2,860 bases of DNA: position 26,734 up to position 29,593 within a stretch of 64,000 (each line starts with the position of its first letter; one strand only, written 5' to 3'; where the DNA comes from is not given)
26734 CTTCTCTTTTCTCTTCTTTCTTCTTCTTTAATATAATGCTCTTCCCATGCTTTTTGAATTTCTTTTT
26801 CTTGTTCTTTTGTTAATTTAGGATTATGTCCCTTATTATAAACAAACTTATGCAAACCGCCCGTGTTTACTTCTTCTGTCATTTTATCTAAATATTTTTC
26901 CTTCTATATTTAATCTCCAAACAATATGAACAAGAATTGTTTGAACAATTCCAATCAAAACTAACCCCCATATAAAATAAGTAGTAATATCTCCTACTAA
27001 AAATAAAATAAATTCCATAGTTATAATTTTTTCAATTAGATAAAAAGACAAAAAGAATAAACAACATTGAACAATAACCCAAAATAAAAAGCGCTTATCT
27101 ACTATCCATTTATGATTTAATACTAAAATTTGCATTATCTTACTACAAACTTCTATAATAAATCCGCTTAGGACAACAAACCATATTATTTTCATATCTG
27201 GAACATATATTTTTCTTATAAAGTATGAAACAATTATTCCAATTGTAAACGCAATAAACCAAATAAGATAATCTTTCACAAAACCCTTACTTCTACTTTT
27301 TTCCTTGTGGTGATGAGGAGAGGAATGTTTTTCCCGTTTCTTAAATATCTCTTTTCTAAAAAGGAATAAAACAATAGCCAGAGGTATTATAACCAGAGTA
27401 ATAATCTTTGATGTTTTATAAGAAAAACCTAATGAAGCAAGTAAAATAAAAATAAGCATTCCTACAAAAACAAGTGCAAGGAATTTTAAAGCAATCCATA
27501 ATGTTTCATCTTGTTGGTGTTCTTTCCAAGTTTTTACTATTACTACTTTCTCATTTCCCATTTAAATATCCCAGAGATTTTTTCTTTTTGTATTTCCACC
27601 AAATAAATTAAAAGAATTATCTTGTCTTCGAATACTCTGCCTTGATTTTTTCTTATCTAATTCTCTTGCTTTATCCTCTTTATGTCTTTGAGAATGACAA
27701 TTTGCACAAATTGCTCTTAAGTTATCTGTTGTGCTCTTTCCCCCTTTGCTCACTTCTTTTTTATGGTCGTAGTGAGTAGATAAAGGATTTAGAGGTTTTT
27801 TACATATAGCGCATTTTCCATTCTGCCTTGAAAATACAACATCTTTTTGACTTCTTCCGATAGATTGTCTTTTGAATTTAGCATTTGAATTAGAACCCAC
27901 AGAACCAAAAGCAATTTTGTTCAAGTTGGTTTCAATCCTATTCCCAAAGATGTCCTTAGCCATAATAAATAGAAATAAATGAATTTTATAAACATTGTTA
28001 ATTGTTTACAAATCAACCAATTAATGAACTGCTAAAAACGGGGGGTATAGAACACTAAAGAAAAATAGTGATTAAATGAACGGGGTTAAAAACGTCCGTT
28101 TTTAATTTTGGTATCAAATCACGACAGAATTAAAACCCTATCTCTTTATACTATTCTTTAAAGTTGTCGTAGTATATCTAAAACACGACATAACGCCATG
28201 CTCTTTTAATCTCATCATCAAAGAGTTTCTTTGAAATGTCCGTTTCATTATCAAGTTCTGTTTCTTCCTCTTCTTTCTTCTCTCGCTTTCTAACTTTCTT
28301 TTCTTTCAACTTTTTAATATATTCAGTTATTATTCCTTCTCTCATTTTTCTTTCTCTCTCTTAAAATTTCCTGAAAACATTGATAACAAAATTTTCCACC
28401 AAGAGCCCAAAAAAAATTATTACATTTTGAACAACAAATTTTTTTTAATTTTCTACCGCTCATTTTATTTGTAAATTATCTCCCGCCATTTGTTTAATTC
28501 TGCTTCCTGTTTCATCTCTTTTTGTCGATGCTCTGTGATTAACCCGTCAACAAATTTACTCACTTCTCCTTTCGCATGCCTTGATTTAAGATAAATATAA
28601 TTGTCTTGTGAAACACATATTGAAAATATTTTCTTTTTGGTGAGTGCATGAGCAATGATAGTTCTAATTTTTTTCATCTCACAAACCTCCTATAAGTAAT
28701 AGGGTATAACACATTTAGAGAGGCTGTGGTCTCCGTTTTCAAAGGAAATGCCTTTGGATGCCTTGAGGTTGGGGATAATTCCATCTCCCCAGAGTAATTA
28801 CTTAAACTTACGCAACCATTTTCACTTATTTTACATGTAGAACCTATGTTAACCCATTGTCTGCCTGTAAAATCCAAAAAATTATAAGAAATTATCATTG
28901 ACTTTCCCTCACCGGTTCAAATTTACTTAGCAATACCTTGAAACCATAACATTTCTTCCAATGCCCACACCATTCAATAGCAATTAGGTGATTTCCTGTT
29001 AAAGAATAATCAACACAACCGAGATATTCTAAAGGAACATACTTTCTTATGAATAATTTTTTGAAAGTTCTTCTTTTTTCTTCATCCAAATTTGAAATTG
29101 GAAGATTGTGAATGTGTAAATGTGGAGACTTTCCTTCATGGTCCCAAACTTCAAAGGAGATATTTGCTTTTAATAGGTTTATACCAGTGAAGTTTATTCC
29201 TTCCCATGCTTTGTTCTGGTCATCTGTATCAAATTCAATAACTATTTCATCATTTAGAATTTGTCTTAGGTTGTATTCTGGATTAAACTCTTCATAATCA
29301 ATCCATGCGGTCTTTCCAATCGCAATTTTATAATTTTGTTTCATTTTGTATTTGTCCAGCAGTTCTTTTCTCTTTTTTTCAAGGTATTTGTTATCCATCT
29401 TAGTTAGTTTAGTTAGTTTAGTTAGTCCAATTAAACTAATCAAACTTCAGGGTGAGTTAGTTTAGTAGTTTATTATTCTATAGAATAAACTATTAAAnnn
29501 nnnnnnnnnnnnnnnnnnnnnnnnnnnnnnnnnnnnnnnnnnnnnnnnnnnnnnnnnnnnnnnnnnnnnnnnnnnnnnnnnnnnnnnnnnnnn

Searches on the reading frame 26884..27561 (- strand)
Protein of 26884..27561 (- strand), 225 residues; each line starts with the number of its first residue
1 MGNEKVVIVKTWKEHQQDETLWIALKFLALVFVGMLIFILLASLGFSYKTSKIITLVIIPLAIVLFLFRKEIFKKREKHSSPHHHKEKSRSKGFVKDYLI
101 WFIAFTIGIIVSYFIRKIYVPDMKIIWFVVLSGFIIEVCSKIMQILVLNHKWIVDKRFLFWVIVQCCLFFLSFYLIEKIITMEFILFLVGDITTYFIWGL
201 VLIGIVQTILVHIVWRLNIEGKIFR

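Call 3: search_protein_families(library=pfam, proteins=[window:26884-27561:-], max_evalue=0.1)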
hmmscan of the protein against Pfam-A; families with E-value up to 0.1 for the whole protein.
window:26884-27561:- (225 aa): 2 families
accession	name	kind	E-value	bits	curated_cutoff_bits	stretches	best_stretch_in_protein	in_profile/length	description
PF24002.1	DUF7318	-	0.017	15.6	27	1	23-73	28-82/128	Family of unknown function (DUF7318)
PF18159.6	S_4TM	-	0.045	13.6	26.9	1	27-91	168-232/291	SMODS-associating 4TM effector domain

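Call 4: search_protein_families(library=padloc, proteins=[window:26884-27561:-], max_evalue=0.1)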
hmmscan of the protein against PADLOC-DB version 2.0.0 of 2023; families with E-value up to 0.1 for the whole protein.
window:26884-27561:- (225 aa): 0 families

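Call 5: search_protein_families(library=phrogs, proteins=[window:26884-27561:-], max_evalue=0.1)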
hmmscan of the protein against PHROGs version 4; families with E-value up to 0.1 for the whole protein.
window:26884-27561:- (225 aa): 0 families

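Call 6: search_protein_families(library=ncbifam, proteins=[window:26884-27561:-], max_evalue=0.1)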
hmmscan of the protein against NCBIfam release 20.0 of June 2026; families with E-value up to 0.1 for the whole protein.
window:26884-27561:- (225 aa): 0 families

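Call 18: find_encoding_contigs(protein=window:26884-27561:-, flank=10000, max_places=8)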
Protein window:26884-27561:- (225 aa): no gene with exactly this product is on record in the collection.

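Call 20: find_homologous_proteins(query=window:26884-27561:-)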
Query window:26884-27561:- (225 aa): 6 proteins with E <= 0.001 among 934 candidates.
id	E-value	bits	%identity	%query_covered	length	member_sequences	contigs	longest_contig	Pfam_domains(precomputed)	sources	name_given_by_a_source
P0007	1.3e-137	475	100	100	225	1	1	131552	-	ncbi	-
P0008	2.3e-57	213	58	75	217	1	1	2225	-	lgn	-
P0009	1.1e-55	207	63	68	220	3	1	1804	-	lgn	-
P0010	3.3e-54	202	63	59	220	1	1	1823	-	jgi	jgi:Ca2+/Na+ antiporter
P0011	2.2e-43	167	47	99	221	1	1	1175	-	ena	-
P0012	6.0e-33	133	41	95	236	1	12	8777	-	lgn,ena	-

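Call 21: find_encoding_contigs(protein=P0012, flank=10000, max_places=5)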
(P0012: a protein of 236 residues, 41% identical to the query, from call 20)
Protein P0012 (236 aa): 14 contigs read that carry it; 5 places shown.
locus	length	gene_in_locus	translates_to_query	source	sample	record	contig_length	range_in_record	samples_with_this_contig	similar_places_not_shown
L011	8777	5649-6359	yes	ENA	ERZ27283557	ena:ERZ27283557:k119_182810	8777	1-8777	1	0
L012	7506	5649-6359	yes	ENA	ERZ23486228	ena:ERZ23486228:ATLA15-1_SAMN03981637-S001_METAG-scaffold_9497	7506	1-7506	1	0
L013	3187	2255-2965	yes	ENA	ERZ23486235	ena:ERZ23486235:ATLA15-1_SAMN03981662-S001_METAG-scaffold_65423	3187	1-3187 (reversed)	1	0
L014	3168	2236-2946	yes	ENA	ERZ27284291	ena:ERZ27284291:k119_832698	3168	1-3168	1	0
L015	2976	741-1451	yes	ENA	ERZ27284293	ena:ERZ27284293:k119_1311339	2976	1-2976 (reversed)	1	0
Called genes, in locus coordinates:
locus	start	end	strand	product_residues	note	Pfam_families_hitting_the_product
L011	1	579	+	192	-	?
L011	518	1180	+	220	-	PF01966:HD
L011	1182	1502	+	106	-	-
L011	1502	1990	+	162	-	PF01467:CTP_transf_like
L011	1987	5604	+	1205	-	PF00521:DNA_topoisoIV, PF14890:Intein_splicing, PF00521:DNA_topoisoIV, PF03989:DNA_gyraseA_C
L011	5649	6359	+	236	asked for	-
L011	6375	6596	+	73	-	-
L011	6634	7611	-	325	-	PF08279:HTH_11 (faint), PF13404:HTH_AsnC-type, PF13412:HTH_24, PF13404:HTH_AsnC-type, PF13412:HTH_24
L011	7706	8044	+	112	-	-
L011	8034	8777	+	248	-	?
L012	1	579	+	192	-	?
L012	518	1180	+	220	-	PF01966:HD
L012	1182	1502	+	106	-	-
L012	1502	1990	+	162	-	PF01467:CTP_transf_like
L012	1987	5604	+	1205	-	PF00521:DNA_topoisoIV, PF14890:Intein_splicing, PF00521:DNA_topoisoIV, PF03989:DNA_gyraseA_C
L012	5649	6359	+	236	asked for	-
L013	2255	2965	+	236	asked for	-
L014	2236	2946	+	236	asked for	-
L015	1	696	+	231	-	?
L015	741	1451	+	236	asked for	-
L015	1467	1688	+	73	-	-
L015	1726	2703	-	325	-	PF08279:HTH_11 (faint), PF13404:HTH_AsnC-type, PF13412:HTH_24, PF13404:HTH_AsnC-type, PF13412:HTH_24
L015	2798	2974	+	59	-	?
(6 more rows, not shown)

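Call 22: find_encoding_contigs(protein=P0008, flank=10000, max_places=3)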
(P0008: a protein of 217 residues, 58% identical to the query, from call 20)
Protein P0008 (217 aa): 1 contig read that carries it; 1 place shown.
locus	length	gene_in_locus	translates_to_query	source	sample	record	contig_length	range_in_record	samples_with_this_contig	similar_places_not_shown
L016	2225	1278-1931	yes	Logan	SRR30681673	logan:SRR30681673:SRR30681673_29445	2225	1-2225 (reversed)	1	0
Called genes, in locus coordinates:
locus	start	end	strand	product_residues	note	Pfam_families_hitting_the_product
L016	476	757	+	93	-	-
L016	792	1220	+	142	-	-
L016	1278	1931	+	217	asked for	-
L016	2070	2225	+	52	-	?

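Call 23: find_encoding_contigs(protein=P0009, flank=10000, max_places=3)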
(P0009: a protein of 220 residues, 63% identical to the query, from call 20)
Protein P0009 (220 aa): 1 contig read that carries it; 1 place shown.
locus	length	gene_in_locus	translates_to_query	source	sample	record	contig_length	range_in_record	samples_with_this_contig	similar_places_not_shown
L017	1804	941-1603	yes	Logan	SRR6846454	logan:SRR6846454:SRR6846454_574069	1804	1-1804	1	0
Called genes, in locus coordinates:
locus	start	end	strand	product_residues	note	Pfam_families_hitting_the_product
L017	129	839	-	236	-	-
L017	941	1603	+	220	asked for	-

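Call 24: find_encoding_contigs(protein=P0010, flank=10000, max_places=3)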
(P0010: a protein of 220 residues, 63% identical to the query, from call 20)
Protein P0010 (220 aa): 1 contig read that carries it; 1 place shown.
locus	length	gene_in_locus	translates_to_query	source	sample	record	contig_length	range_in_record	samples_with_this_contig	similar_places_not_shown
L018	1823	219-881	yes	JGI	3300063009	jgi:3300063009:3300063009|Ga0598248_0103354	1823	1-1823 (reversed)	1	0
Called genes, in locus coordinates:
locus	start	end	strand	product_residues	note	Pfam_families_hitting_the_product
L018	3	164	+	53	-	?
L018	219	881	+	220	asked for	-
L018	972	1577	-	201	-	-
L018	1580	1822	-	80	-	?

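Call 79: find_related_loci(query=A4, collection=viral_contigs, flank=5000)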
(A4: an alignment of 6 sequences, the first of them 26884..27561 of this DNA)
Query A4 (225 aa) in viral_contigs; peptide patterns used: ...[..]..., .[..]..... (x = any residue, [..] = any of these).
135 stretches matched a pattern, but none encodes a relative of the query by tblastn (E <= 1e-3).

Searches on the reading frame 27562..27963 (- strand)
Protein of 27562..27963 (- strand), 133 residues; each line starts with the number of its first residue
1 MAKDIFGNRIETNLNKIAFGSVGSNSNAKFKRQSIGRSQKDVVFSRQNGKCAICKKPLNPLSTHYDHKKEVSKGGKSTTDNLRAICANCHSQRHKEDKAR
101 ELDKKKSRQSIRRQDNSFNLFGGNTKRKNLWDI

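Call 3: search_protein_families(library=pfam, proteins=[window:27562-27963:-], max_evalue=0.1)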
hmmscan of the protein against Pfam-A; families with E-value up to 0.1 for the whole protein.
window:27562-27963:- (133 aa): 5 families
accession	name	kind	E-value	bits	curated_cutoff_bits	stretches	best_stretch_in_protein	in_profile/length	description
PF01844.29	HNH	-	9.7e-11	42.1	21.4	1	51-96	1-47/47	HNH endonuclease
PF14279.12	HNH_5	-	2.3e-06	27.9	27.5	1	51-94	1-44/56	HNH endonuclease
PF22113.1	Mtrc-MtrF_II-IV_dom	-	0.0019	18.2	30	1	29-96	100-169/176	Outer membrane cytochrome MtrC/MtrF-like, domains II/IV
PF02945.21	Endonuclease_7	-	0.002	18.4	23.6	1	34-92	9-62/82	Recombination endonuclease VII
PF22678.1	Cytochrom_c_NrfB-like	-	0.034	15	27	0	31-107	16-82/89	Cytochrome c-type protein NrfB-like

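Call 4: search_protein_families(library=padloc, proteins=[window:27562-27963:-], max_evalue=0.1)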
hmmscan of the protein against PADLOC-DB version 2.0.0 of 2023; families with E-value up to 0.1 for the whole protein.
window:27562-27963:- (133 aa): 12 families
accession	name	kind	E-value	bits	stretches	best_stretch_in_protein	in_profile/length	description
PDLC03431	REase_II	-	1e-07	29.7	1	31-98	131-211/246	Type II restriction enzyme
PDLC03478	REase_II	-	3.4e-06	25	1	31-94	92-159/219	Type II restriction enzyme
PDLC03656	mREase_IV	-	1.1e-05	23.3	1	65-102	227-264/277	Type IV methyl-directed restriction enzyme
PDLC00749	Effector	-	0.00028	18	1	25-60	6-41/395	Endonuclease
PDLC00642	ZorE2|ZorE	-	0.0012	16.3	1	47-114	212-279/283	HNH endonuclease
PDLC00313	PtuB1|PtuB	-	0.0016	16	1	39-112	42-116/240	Unknown function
PDLC03418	REase_II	-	0.0029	14.8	1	39-88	315-364/372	Type II restriction enzyme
PDLC00645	ZorE2|ZorE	-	0.0045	14.1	1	47-99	208-260/375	HNH endonuclease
PDLC03662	mREase_IV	-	0.0045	13.5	1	46-95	488-536/560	Type IV methyl-directed restriction enzyme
PDLC00643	ZorE2|ZorE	-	0.0055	14.1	1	48-103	215-271/282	HNH endonuclease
PDLC02859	DpdF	-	0.014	11.9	1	43-96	2-55/545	DpdF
PDLC00740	Effector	-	0.019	11.8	0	66-97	70-101/391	Endonuclease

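Call 5: search_protein_families(library=phrogs, proteins=[window:27562-27963:-], max_evalue=0.1)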
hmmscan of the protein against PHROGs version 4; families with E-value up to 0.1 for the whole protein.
window:27562-27963:- (133 aa): 44 families (the best 25 are shown)
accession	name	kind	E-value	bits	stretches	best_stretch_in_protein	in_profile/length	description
phrog_589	-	DNA, RNA and nucleotide metabolism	4.9e-14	53.5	1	25-112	68-157/179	HNH endonuclease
phrog_338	-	DNA, RNA and nucleotide metabolism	9.8e-14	52.4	1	29-108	196-274/340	HNH endonuclease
phrog_144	-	DNA, RNA and nucleotide metabolism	3.4e-13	50.6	1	25-119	61-158/175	HNH endonuclease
phrog_333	-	DNA, RNA and nucleotide metabolism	3.9e-11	44.3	1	37-109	23-94/138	HNH endonuclease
phrog_5956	-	DNA, RNA and nucleotide metabolism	6.7e-10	39.8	1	25-113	36-127/138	HNH endonuclease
phrog_119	-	DNA, RNA and nucleotide metabolism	2e-09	37.8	1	36-110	191-271/443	HNH endonuclease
phrog_6050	-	DNA, RNA and nucleotide metabolism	3.3e-09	37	1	25-100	288-364/402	HNH endonuclease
phrog_1271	-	DNA, RNA and nucleotide metabolism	4.5e-09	37.1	1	33-105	251-327/361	HNH endonuclease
phrog_2118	-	DNA, RNA and nucleotide metabolism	8.5e-09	36.4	1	26-95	154-223/301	HNH endonuclease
phrog_5718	-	DNA, RNA and nucleotide metabolism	9.8e-09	35.7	1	32-114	112-194/394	HNH endonuclease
phrog_1035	-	DNA, RNA and nucleotide metabolism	4.6e-08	34.2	1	35-89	146-206/271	endonuclease VII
phrog_740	-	DNA, RNA and nucleotide metabolism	5.7e-08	33.1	1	29-98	19-89/332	HNH endonuclease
phrog_2214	-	DNA, RNA and nucleotide metabolism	6.5e-08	33.1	1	29-110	174-253/429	HNH endonuclease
phrog_7785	-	DNA, RNA and nucleotide metabolism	1.1e-07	33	1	26-112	48-133/147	HNH endonuclease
phrog_8660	-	DNA, RNA and nucleotide metabolism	2.2e-07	32.2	1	28-102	104-185/196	HNH endonuclease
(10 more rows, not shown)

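Call 6: search_protein_families(library=ncbifam, proteins=[window:27562-27963:-], max_evalue=0.1)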
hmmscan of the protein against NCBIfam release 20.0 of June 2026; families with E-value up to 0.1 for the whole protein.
window:27562-27963:- (133 aa): 4 families
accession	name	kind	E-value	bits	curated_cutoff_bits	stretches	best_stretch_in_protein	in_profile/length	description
NF040563.1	guided_IscB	equivalog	1.9e-10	40.4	175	1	34-115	178-257/314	RNA-guided endonuclease IscB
NF058586.1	HNHNucHlpB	equivalog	0.0014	19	130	1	46-119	4-73/99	HNH nuclease-like protein HlpB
TIGR02646.1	TIGR02646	subfamily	0.013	15.6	52.15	1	45-104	21-82/144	retron system putative HNH endonuclease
TIGR02826.1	RNR_activ_nrdG3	equivalog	0.075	12.9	151.7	1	83-130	26-77/148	anaerobic ribonucleoside-triphosphate reductase activating protein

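Call 32: list_cluster_members(proteins=[P0006, P0007, window:27562-27963:-, window:26652-26882:-, window:25807-26613:-, window:24335-25195:+, window:29498-30856:-, window:32895-34175:-])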
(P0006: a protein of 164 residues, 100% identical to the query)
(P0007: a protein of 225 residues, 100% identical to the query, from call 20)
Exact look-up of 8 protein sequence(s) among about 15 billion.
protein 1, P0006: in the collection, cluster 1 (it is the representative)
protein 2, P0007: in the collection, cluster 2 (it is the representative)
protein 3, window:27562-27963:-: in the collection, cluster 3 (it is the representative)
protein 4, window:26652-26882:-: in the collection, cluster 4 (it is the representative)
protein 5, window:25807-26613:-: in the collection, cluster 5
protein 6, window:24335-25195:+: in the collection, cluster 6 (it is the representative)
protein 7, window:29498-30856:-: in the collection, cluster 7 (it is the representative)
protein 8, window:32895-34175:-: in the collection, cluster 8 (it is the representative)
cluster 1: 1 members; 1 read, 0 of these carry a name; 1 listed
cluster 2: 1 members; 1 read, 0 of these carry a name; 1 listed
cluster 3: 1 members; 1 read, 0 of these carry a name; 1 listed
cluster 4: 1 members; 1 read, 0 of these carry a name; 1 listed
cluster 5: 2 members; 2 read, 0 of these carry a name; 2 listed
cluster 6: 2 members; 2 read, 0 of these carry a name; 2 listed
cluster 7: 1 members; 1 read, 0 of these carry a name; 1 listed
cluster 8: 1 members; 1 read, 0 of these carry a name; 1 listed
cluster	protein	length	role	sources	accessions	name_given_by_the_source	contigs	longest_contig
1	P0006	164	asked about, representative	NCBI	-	-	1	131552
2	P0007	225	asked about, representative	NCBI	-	-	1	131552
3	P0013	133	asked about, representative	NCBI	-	-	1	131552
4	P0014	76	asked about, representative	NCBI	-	-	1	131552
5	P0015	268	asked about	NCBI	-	-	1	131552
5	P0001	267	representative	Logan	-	-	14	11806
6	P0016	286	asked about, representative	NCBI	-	-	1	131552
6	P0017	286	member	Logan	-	-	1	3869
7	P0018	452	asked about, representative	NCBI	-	-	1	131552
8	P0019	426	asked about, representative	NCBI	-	-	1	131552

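Call 49: find_related_loci(query=window:27562-27963:-, collection=metagenome_contigs, flank=5000)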
Query window:27562-27963:- (133 aa) in metagenome_contigs; peptide patterns used: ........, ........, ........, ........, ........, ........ (x = any residue, [..] = any of these).
600 stretches matched a pattern (row limit reached: there are more); 44 encode a relative of the query (tblastn E <= 1e-3); 44 distinct loci.
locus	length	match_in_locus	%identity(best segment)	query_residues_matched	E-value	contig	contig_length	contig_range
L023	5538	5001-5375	43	1-133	3e-25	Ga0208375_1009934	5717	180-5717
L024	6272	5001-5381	37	1-133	2e-23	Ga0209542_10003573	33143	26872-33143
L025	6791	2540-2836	42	1-106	3e-23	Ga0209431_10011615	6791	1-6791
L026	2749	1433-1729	43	1-106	3e-23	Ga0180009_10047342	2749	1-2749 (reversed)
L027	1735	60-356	42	1-106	3e-23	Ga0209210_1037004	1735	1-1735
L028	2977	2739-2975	51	1-87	1e-21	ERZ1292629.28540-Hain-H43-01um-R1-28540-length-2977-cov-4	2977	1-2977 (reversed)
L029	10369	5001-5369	39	1-131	1e-21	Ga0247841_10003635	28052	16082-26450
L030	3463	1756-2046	37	19-121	3e-19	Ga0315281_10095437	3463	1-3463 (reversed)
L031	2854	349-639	37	19-121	5e-19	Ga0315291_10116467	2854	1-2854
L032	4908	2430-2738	35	5-110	3e-18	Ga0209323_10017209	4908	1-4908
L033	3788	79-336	40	3-90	6e-15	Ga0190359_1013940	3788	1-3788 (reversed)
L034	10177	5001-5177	46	32-90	3e-14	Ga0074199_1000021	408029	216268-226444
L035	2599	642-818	46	32-90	3e-14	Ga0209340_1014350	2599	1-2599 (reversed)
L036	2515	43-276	38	23-93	2e-11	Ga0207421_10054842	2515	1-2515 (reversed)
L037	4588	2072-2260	37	41-106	2e-10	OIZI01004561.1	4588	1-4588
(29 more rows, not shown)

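Call 50: find_related_loci(query=window:27562-27963:-, collection=viral_contigs, flank=5000)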
Query window:27562-27963:- (133 aa) in viral_contigs; peptide patterns used: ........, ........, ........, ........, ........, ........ (x = any residue, [..] = any of these).
218 stretches matched a pattern; 23 encode a relative of the query (tblastn E <= 1e-3); 23 distinct loci.
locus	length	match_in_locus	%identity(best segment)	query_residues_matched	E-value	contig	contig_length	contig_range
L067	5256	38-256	31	14-89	2e-7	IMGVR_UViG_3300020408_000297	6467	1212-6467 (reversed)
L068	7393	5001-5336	34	32-124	3e-7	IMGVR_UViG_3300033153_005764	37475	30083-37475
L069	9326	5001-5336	34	32-124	3e-7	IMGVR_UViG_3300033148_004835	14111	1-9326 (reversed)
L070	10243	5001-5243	29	10-93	5e-7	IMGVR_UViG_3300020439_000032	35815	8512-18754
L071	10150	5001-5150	40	42-94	2e-6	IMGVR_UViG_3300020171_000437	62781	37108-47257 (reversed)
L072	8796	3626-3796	36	40-97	1e-5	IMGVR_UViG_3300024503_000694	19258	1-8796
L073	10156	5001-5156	38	43-96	1e-5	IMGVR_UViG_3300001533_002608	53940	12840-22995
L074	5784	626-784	41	31-89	5e-5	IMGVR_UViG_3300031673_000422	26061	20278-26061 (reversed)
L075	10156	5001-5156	37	43-92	1e-4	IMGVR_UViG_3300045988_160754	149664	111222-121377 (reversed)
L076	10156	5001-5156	37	43-92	1e-4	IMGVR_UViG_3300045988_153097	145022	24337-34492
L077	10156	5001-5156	37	43-92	1e-4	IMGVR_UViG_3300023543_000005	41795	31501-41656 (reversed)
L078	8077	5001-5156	37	43-92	1e-4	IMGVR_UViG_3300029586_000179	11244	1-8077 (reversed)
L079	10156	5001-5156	37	43-92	1e-4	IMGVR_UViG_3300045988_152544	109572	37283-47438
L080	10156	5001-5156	37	43-92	1e-4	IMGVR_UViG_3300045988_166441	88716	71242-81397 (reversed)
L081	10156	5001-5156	37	43-92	1e-4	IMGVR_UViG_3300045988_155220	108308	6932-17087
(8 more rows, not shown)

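Call 81: search_protein_families(library=pfam, proteins=[L029:5418-6041:+], max_evalue=0.01)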
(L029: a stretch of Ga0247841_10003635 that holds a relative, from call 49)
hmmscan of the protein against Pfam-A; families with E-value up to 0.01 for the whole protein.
L029:5418-6041:+ (207 aa): 1 family
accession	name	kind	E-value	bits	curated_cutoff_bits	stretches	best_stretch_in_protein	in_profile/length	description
PF12686.12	DUF3800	-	4.9e-13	50.5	21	1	3-182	1-148/149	Protein of unknown function (DUF3800)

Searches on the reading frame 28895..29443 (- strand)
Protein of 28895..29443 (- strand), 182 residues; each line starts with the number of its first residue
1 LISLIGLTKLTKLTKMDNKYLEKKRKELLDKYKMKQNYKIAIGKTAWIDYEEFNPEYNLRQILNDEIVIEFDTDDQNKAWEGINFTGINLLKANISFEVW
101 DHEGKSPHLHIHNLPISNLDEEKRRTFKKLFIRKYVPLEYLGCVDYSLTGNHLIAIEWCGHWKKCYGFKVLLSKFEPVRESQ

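Call 3: search_protein_families(library=pfam, proteins=[window:28895-29443:-], max_evalue=0.1)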
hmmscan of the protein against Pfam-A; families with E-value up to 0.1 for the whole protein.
window:28895-29443:- (182 aa): 0 families

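Call 4: search_protein_families(library=padloc, proteins=[window:28895-29443:-], max_evalue=0.1)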
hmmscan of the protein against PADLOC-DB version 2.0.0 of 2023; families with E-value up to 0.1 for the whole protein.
window:28895-29443:- (182 aa): 0 families

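Call 5: search_protein_families(library=phrogs, proteins=[window:28895-29443:-], max_evalue=0.1)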
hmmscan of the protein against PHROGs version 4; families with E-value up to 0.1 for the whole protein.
window:28895-29443:- (182 aa): 1 family
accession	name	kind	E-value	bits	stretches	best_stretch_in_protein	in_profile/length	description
phrog_34591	-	unknown function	0.045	13.9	1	50-105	177-229/302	-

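Call 6: search_protein_families(library=ncbifam, proteins=[window:28895-29443:-], max_evalue=0.1)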
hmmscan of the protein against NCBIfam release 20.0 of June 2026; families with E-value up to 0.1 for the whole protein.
window:28895-29443:- (182 aa): 0 families
